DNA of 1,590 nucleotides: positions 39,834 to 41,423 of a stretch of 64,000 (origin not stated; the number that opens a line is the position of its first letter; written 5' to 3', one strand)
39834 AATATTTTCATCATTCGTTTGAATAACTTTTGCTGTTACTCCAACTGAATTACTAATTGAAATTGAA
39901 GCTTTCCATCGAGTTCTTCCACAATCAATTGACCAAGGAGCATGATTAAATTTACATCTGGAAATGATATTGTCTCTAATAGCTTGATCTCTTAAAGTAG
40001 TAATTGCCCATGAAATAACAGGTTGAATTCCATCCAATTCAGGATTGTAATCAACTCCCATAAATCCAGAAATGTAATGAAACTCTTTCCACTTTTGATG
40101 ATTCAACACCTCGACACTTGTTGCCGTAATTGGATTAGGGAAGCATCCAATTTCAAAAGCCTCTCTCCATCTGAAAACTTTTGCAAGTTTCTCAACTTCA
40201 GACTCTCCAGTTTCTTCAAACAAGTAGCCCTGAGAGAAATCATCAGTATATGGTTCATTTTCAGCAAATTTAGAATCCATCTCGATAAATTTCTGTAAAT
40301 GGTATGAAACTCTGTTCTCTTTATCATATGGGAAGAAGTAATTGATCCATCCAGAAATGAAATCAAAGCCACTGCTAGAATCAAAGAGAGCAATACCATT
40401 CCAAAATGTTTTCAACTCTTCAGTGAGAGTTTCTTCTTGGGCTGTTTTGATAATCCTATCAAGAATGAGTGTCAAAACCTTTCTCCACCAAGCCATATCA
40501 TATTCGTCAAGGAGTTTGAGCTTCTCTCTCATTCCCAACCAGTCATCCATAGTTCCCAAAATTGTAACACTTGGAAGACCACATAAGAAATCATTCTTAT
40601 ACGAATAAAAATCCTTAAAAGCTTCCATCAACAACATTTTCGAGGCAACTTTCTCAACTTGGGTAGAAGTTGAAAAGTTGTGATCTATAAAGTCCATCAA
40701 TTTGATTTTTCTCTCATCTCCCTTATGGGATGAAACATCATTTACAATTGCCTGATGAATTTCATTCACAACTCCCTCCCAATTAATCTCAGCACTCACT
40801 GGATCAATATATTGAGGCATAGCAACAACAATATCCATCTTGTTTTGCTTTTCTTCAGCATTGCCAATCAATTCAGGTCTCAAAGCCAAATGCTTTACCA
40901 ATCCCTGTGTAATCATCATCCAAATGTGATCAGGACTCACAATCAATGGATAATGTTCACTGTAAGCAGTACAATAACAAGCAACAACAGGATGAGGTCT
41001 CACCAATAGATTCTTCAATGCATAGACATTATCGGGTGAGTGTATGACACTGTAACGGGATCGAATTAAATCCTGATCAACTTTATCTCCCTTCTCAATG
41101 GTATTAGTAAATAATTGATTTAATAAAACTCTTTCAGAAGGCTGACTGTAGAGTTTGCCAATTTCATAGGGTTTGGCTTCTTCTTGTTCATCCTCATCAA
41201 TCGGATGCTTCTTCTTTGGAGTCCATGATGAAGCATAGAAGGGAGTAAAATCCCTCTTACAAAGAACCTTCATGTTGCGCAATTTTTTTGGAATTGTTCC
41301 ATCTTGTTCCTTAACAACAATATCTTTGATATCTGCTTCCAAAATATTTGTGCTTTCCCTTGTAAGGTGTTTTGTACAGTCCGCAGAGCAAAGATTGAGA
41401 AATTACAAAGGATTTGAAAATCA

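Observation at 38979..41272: Unusual domain fusion: DUF4419-like N-terminal domain + Hsp70/actin-fold ATPase-like C-terminal domain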

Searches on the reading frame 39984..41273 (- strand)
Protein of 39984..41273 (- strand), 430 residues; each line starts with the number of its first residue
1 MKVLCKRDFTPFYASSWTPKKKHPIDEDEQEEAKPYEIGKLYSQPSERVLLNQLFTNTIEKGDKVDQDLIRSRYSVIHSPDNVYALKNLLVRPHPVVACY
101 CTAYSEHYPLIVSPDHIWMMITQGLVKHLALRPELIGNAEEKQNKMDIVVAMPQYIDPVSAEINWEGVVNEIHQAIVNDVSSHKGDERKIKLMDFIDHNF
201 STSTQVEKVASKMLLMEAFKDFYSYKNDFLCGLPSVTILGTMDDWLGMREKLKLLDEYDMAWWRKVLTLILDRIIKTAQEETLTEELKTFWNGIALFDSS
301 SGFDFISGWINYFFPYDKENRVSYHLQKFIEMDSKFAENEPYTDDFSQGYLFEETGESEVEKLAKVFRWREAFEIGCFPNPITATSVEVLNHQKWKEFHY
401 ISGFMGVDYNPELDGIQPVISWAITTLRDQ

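Call 21: find_homologous_proteins(query=A3, max_evalue=0.001)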
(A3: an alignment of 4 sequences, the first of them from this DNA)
Query A3 (4 sequences) (424 aa, profile of the alignment): 9 proteins with E <= 0.001 among 6762 candidates.
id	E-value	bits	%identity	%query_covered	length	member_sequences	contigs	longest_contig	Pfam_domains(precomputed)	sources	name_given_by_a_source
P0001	1.1e-206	705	66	95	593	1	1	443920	PF00012.27,PF14388.12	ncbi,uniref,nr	ncbi:hypothetical protein C9374_009046 [Naegleria lovaniensis]|uniref:Uncharacterized protein n=1 Ta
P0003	1.7e-150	520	25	58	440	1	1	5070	PF14388.12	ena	-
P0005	6.2e-106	373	24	53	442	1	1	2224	PF14388.12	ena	-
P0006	2.0e-81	292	25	52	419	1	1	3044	PF14388.12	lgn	-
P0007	5.1e-81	291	48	60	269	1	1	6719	PF14388.12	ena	-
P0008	1.1e-80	290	24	52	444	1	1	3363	PF14388.12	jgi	jgi:hypothetical protein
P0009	6.2e-64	234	35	83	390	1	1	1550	PF14388.12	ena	-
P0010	2.9e-58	216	27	58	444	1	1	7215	PF14388.12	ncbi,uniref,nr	ncbi:hypothetical protein CDD82_7782 [Ophiocordyceps australis]|uniref:Uncharacterized protein n=1 T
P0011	7.4e-45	172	33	55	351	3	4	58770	PF14388.12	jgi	jgi:hypothetical protein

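Call 29: find_encoding_contigs(protein=P0007, flank=8000, max_places=3)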
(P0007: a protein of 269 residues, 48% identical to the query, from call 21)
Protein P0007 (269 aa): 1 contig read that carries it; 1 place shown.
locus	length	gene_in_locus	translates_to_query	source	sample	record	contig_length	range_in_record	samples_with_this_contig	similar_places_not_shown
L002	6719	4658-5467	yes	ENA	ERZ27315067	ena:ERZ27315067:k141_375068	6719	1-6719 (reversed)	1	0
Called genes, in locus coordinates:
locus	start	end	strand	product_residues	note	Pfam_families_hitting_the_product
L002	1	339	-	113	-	?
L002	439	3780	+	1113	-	-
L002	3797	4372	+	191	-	-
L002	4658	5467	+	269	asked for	PF14388:DUF4419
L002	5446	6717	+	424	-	?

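Call 30: find_encoding_contigs(protein=P0009, flank=8000, max_places=3)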
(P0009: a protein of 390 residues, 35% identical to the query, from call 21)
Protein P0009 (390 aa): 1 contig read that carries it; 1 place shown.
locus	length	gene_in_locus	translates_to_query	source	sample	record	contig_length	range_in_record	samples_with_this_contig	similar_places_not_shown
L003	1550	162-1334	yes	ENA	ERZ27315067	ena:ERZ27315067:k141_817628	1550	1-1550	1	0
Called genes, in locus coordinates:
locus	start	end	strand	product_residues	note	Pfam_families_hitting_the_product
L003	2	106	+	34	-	?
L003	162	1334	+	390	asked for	PF14388:DUF4419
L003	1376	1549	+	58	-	?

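Call 34: predict_structure(alignment_id=A4)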
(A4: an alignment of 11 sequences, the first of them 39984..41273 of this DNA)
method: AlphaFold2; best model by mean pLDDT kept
length: 430 residues; sequences in the alignment: 11
mean_pLDDT: 58.5   pTM: 0.60
mean pLDDT of the five models: 58.5, 58.1, 53.7, 51.3, 50.8
residues with pLDDT >= 90: 1; 70-90: 136; 50-70: 142; < 50: 151
segments of 3 or more residues with pLDDT < 50: 1-92, 139-144, 205-214, 216-234, 299-302, 350-362, 428-430
pLDDT, mean of each block of 10 residues (from residue 1): 41 32 35 32 33 29 28 27 29 64 61 81 81 65 53 67 63 63 58 61 47 46 31 54 83 85 89 84 74 63 66 83 83 81 67 37 66 70 63 60 65 66 52
secondary structure, 60 per line:
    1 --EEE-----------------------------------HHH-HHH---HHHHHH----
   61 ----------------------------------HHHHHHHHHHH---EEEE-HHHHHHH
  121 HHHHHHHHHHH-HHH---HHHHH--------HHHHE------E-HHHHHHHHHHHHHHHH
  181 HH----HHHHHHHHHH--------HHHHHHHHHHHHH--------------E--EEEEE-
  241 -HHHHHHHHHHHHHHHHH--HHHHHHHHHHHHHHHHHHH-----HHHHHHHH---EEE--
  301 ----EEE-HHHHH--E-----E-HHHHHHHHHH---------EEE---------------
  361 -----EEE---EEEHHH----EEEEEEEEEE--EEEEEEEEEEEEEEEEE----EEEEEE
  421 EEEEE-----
elements in order: E3-5 H51-56 H95-105 E109-112 H114-131 H139-143 H152-155 H165-182 H187-196 H205-217 E235-239 H242-258 H261-279 H285-292 E296-298 E305-307 H309-313 H324-333 E343-345 E366-368 E372-374 E382-391 E394-410 E415-425

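Call 59: search_solved_structures(query=A7, max_evalue=10, show_alignments=2)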
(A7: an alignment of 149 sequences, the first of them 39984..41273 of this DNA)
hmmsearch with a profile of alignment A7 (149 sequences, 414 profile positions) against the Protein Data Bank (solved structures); distinct sequences matched with E-value up to 10: 12.
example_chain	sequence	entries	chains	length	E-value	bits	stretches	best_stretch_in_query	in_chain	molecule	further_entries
1e7d_A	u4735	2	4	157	0.41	12.9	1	231-328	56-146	RECOMBINATION ENDONUCLEASE VII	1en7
2qnf_A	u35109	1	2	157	0.41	12.9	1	231-328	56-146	Recombination endonuclease VII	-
1e7l_A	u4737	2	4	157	0.58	12.4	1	231-328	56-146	RECOMBINATION ENDONUCLEASE VII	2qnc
9c1w_A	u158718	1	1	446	1.2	11.4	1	47-80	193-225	RAC-beta serine/threonine-protein kinase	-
8q61_A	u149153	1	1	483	1.6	11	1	47-80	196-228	RAC-beta serine/threonine-protein kinase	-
1gzk_A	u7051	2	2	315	1.6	10.9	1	47-80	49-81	RAC-BETA SERINE/THREONINE PROTEIN KINASE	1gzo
1mrv_A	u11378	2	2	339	1.8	10.8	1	47-80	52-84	RAC-beta serine/threonine kinase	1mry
1gzn_A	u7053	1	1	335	1.8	10.8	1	47-80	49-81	RAC-BETA SERINE/THREONINE PROTEIN KINASE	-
3d0e_A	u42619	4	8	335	1.8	10.8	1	47-80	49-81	RAC-beta serine/threonine-protein kinase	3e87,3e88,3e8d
1o6k_A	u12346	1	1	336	1.8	10.8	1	47-80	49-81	RAC-BETA SERINE/THREONINE PROTEIN KINASE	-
1o6l_A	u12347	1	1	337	1.8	10.8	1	47-80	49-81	RAC-BETA SERINE/THREONINE PROTEIN KINASE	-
2jdo_A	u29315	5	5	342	1.8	10.8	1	47-80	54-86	RAC-BETA SERINE/THREONINE-PROTEIN KINASE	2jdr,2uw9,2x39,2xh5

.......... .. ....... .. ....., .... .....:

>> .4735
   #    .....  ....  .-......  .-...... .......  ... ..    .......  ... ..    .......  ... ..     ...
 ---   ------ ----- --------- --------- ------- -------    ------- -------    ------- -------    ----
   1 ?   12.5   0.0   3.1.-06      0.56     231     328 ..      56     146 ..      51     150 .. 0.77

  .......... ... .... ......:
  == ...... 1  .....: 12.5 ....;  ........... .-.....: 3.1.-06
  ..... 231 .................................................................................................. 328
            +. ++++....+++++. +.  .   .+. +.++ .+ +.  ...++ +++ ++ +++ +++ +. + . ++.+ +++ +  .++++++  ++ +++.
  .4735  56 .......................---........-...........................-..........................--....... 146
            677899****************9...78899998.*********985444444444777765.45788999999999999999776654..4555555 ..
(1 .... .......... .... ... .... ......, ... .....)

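Call 80: find_related_loci(query=A4, collection=viral_contigs, flank=5000)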
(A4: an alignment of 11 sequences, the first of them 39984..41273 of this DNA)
Query A4 (430 aa) in viral_contigs; peptide patterns used: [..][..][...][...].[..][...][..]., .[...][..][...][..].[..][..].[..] (x = any residue, [..] = any of these).
225 stretches matched a pattern; 17 encode a relative of the query (tblastn E <= 1e-3); 17 distinct loci.
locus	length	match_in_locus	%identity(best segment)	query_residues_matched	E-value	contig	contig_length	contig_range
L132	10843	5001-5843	30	56-349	7e-39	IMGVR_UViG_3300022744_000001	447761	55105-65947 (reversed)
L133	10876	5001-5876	28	94-426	1e-37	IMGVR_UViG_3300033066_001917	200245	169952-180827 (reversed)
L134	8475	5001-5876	26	94-424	2e-37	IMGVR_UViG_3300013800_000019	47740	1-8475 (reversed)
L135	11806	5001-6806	28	91-426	7e-37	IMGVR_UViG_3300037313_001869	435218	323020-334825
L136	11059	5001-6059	26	11-424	3e-36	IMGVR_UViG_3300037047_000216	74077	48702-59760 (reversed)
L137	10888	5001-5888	26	94-424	6e-35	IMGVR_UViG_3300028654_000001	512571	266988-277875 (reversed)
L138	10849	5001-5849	29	103-425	4e-36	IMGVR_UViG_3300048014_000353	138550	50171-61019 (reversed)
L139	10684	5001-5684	33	90-325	2e-31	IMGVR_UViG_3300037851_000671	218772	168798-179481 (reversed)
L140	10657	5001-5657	29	94-323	8e-30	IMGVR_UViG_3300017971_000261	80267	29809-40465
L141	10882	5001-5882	26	98-430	5e-29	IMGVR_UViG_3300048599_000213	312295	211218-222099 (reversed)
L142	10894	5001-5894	25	90-427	4e-29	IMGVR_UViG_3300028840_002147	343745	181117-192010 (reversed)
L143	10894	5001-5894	25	90-427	4e-29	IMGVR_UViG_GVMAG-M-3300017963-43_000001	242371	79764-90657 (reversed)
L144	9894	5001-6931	30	97-346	6e-27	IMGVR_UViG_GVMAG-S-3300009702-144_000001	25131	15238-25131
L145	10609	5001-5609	31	102-321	4e-26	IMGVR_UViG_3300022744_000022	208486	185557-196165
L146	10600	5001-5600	29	103-315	3e-25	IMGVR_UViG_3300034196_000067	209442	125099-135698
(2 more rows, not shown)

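Call 87: fold_search(model_id=the predicted structure, library=viral)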
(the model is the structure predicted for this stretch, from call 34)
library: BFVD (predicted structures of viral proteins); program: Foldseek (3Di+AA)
matches with E <= 10: 240; with E <= 0.001: 11
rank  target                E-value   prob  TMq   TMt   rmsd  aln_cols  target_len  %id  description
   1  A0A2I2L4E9            3.2e-12  1.00  0.30  0.29  29.2       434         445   24  DUF4419 domain-containing protein [Orpheovirus IHUMI-LCC2]
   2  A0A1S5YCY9            1.4e-11  1.00  0.39  0.51  24.4       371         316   20  Uncharacterized protein [Leptopilina boulardi filamentous virus]
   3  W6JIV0                3.1e-11  1.00  0.36  0.41  25.5       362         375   17  Inhibitor of apoptosis protein [Alphaentomopoxvirus acuprea]
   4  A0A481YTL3            5.8e-11  1.00  0.31  0.27  29.2       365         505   18  Uncharacterized protein [Marseillevirus LCMAC102]
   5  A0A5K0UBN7            8.4e-10  1.00  0.39  0.39  29.8       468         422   14  Uncharacterized protein [Yasminevirus sp. GU-2018]
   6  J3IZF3                2.6e-09  1.00  0.31  0.29  31.2       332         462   19  (no name in the UniProt tables at hand)
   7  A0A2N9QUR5            6.3e-09  1.00  0.34  0.42  25.5       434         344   18  (no name in the UniProt tables at hand)
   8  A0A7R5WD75            1.6e-06  1.00  0.40  0.53   9.5       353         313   14  Putative apoptosis inhibitor [Diachasmimorpha longicaudata entomopoxvirus]
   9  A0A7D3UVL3            3.2e-06  1.00  0.33  0.21  23.0       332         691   14  DUF4419 protein [Fadolivirus FV1/VV64]
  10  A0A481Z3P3            6.3e-06  1.00  0.38  0.43  15.5       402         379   14  Uncharacterized protein [Pithovirus LCPAC101]
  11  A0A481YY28            7.3e-05  1.00  0.29  0.32  29.4       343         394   17  Uncharacterized protein [Marseillevirus LCMAC202]
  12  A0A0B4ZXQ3            6.4e-01  0.08  0.07  0.19  11.9        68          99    9  Uncharacterized protein [Mycobacterium phage Cosmo]
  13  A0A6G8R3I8            7.2e-01  0.04  0.05  0.19  13.0        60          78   13  Uncharacterized protein [Streptomyces phage Muntaha]
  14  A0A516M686            7.6e-01  0.06  0.05  0.25   7.9        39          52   18  (no name in the UniProt tables at hand)
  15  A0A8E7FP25            8.0e-01  0.23  0.07  0.36   7.2        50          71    8  (no name in the UniProt tables at hand)
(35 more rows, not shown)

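Call 94: search_protein_families(library=pfam, proteins=[L002:5446-6717:+], max_evalue=1)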
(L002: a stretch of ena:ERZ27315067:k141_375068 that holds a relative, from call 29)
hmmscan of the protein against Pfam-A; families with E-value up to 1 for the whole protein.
L002:5446-6717:+ (424 aa): 2 families
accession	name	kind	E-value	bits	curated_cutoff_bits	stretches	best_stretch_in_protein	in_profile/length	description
PF14388.11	DUF4419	-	8.4e-11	42.3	25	1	6-129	197-303/303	Domain of unknown function (DUF4419)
PF00012.26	HSP70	-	1.6e-06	27.1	20.6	1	247-424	154-347/599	Hsp70 protein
